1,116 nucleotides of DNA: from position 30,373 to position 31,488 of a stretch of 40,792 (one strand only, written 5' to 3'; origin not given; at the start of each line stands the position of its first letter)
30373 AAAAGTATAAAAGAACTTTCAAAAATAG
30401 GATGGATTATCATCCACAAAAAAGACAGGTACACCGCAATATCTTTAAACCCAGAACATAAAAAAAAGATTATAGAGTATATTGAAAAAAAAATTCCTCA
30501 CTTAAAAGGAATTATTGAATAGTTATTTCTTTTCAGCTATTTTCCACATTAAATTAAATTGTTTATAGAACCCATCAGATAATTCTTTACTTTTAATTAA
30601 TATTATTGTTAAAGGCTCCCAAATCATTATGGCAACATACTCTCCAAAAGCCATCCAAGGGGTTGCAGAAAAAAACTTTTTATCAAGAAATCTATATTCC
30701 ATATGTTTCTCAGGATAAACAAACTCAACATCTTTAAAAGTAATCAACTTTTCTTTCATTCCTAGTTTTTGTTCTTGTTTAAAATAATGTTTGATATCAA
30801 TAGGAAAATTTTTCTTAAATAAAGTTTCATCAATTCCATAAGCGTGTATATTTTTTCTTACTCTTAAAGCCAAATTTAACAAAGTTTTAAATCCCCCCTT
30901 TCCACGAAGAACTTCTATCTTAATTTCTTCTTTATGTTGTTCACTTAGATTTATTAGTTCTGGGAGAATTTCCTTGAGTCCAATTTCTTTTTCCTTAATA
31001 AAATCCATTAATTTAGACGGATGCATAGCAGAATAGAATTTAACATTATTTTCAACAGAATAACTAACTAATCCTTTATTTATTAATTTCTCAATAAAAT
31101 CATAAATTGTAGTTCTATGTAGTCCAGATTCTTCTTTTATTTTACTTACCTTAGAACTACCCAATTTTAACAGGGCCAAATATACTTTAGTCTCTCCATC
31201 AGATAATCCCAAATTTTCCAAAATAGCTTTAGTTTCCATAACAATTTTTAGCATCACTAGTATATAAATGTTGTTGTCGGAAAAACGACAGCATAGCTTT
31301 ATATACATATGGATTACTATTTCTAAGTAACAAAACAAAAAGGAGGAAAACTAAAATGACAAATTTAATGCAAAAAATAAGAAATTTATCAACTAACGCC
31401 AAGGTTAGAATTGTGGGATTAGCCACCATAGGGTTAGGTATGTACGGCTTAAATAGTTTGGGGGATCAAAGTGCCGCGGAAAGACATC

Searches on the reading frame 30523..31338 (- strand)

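Call 87: search_protein_families(library=pfam, proteins=[window:30523-31338:-], max_evalue=0.0001)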
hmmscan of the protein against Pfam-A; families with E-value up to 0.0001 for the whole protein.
window:30523-31338:- (271 aa): 1 family
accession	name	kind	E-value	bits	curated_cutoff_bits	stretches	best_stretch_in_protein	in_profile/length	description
PF01978.25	TrmB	-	9.2e-18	64.3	25.6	1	40-107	1-67/68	Sugar-specific transcriptional regulator TrmB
